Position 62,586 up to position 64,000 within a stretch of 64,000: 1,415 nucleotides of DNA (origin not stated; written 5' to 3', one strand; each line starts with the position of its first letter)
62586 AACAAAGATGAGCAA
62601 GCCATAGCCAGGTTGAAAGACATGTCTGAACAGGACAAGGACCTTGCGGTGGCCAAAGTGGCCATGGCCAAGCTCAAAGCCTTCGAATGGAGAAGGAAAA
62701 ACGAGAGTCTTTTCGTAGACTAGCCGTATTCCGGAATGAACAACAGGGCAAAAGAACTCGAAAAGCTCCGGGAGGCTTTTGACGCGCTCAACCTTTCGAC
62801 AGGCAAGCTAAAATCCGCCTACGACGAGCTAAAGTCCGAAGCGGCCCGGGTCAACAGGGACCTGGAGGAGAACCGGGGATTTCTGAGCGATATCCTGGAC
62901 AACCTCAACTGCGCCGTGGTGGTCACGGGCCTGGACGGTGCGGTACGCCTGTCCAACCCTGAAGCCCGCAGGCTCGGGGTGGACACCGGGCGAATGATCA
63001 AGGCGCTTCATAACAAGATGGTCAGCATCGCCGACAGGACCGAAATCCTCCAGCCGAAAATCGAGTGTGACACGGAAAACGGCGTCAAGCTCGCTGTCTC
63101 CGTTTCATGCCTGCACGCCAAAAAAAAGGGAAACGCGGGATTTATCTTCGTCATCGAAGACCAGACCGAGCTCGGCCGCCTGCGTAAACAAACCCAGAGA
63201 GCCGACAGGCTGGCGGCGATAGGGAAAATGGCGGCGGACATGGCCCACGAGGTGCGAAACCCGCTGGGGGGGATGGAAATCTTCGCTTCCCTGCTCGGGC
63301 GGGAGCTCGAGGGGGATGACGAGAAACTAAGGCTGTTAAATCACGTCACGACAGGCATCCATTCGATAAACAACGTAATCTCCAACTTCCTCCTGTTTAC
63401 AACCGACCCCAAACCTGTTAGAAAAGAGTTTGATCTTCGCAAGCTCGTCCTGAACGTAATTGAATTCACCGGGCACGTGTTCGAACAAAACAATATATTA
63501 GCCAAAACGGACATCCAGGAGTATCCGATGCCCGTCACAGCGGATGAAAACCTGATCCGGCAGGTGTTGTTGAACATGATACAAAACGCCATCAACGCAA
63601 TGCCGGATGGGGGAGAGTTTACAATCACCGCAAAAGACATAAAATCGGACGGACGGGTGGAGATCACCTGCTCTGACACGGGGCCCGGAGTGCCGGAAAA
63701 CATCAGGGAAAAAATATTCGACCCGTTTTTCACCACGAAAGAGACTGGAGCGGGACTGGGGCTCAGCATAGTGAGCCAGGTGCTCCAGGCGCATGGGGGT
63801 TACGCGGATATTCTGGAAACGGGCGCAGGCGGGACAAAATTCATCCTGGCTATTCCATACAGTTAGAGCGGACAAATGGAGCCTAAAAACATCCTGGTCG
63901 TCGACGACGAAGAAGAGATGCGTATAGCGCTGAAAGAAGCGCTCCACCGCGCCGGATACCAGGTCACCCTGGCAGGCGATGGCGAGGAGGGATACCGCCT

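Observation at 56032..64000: Regulatory island around the MglA module: domain-less sigma-54 activator, AMIN-like/TPR secreted protein, kinase and response regulator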

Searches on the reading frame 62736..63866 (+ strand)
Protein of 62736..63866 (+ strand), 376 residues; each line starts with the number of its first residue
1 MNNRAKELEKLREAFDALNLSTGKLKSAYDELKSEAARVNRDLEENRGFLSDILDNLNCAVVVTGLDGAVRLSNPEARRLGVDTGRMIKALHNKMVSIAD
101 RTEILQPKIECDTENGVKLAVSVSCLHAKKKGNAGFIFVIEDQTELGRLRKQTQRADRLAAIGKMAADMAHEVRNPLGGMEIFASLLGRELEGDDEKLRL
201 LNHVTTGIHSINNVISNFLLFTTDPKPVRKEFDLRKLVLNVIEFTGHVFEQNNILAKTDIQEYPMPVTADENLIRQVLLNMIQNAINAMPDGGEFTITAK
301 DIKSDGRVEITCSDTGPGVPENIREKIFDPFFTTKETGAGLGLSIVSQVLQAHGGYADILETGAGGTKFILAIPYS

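Call 7: search_protein_families(library=pfam, proteins=[window:62736-63866:+], max_evalue=0.01)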
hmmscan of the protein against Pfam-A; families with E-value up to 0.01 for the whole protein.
window:62736-63866:+ (376 aa): 3 families
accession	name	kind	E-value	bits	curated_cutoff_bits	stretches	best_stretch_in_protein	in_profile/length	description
PF02518.31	HATPase_c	-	2.6e-25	89.4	26.4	1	270-375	2-109/111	Histidine kinase-, DNA gyrase B-, and HSP90-like ATPase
PF00512.31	HisKA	-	5e-10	39.7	26.9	1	163-222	3-61/66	His Kinase A (phospho-acceptor) domain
PF10090.15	HPTransfase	-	0.00084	19.5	22.9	1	276-323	34-81/123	Histidine phosphotransferase C-terminal domain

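Call 13: find_encoding_contigs(protein=window:62736-63866:+, flank=10000, max_places=6)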
Protein window:62736-63866:+ (376 aa): no gene with exactly this product is on record in the collection.

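Call 52: search_solved_structures(query=window:62736-63866:+, max_evalue=0.001, show_alignments=1)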
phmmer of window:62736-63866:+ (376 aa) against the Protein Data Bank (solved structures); distinct sequences matched with E-value up to 0.001: 60.
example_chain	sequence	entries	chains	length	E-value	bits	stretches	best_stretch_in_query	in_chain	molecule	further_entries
3a0r_A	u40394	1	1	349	5.2e-39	137.6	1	44-374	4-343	Sensor protein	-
9p6i_A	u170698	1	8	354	5.2e-35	124.5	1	43-375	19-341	histidine kinase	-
9jfj_A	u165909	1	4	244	8e-28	100.8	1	149-374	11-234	Sensor histidine kinase ZraS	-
8vc9_A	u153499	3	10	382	7.3e-24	87.8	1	143-374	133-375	Leptospira virulence regulator B (LvrB) | histidine kinase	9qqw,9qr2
3a0t_A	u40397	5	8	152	2.8e-23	85.9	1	231-374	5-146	Sensor protein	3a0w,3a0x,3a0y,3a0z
4gcz_A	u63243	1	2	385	3.4e-22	82.3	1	142-374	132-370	Blue-light photoreceptor, Sensor protein fixL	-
8a3u_A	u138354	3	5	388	3.6e-22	82.2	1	142-374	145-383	Putative Sensory box protein,Sensor protein FixL | Putative Sensory box protein,Putative Sensory box protein,Sensor protein FixL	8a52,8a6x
8a7f_A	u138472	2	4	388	3.6e-22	82.2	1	142-374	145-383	Putative Sensory box protein,Sensor protein FixL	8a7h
3d36_A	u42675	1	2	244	8.2e-22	81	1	155-367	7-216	Sporulation kinase B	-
5uht_A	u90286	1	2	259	5.9e-17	65.1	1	141-374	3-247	Sensor histidine kinase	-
3dge_A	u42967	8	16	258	7.9e-17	64.6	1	145-374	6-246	Sensor protein | Histidine kinase | Sensor histidine kinase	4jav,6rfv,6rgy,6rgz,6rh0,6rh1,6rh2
2c2a_A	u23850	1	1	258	9.1e-17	64.5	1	148-374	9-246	SENSOR HISTIDINE KINASE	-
6azr_A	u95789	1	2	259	1.1e-16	64.2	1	141-374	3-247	Sensor histidine kinase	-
4jas_A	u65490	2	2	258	1.6e-16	63.7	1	145-374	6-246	Histidine kinase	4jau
4biu_A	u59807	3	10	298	7.5e-16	61.4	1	161-374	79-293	SENSOR PROTEIN CPXA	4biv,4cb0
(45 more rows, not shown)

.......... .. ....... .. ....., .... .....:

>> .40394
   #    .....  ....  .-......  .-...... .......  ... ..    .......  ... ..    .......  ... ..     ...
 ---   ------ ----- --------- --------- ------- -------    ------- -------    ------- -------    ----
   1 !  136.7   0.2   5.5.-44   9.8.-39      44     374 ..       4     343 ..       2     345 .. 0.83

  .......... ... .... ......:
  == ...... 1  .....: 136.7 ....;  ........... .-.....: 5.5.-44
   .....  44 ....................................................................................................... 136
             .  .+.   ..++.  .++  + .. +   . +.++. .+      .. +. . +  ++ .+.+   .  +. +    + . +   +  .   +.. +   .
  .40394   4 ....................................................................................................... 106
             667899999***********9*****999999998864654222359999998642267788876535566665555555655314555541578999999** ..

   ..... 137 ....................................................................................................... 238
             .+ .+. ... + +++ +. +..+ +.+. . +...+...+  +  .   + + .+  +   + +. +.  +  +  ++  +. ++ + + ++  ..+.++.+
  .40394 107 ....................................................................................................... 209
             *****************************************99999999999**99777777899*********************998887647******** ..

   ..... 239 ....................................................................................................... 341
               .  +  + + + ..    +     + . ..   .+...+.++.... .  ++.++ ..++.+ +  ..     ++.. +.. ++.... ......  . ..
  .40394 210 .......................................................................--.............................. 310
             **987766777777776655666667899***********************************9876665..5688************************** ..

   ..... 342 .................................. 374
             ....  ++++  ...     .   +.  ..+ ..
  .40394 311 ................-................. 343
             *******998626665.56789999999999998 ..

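Call 53: search_protein_families(library=ncbifam, proteins=[window:62736-63866:+], max_evalue=0.00001)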
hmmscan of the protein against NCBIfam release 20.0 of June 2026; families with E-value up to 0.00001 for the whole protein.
window:62736-63866:+ (376 aa): 77 families (the best 25 are shown)
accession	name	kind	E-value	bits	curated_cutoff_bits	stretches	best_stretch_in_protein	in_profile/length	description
NF008468.0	PRK11360.1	equivalog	7.5e-68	229.4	646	1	24-375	241-608/616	two-component system sensor histidine kinase AtoS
NF007688.0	PRK10364.1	equivalog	9.2e-43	146.6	479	1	148-375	226-451/460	two-component system sensor histidine kinase ZraS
NF053867.1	SprKinKinDBac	equivalog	2.5e-37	128.5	775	1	143-375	270-497/500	sporulation kinase KinD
NF052574.1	HisKinEspCMyxo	equivalog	1.1e-36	126.3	1200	1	103-374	356-636/785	serine histidine kinase EspC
NF010411.0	PRK13837.1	equivalog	3.8e-36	124.4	647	1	137-375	425-675/828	two-component system VirA-like sensor kinase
NF046044.1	PnpS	equivalog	5.4e-33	114.5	400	1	21-374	28-390/390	two-component system histidine kinase PnpS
NF033092.0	HK_WalK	equivalog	2.5e-31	108.9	725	1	23-375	233-594/594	cell wall metabolism sensor histidine kinase WalK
NF047466.1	hybrid_RR_LvrB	exception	7.9e-31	107.5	500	1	149-375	139-376/377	hybrid histidine kinase/response regulator LvrB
NF006800.0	PRK09303.1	equivalog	6e-30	104.4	342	1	145-374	133-376/383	histidine kinase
NF041777.1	sens_FixL_Rhizob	equivalog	2e-28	99.3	850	1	143-374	243-480/485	sensor protein FixL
NF008312.0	PRK11100.1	equivalog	9.5e-27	93.9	356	1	160-373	254-472/477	two-component system sensor histidine kinase CreC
NF046020.1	HisKinCckABruc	equivalog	6.1e-26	90.5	1000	1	105-374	423-706/868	cell cycle histidine kinase CckA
NF052573.1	HisKinEspAMyxo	equivalog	2.6e-25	88.6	1400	1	133-369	355-605/755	serine histidine kinase EspA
NF008293.1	PRK11073.1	equivalog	1.3e-23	83.8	240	1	51-374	10-346/349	nitrogen regulation protein NR(II)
NF058527.1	HistKinChvGCaul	equivalog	3.2e-23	82.2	740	1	156-357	300-510/535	two-component sensor histidine kinase ChvG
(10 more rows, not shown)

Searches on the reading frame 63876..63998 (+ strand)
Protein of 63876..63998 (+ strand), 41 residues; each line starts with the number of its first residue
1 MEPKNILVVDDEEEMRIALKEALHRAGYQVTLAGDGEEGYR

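Call 7: search_protein_families(library=pfam, proteins=[window:63876-63998:+], max_evalue=0.01)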
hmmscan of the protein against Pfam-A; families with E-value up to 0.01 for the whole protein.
window:63876-63998:+ (41 aa): 1 family
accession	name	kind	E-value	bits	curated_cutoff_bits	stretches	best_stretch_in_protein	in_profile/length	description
PF00072.30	Response_reg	-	1.3e-05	25.8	30.2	1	6-39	1-34/111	Response regulator receiver domain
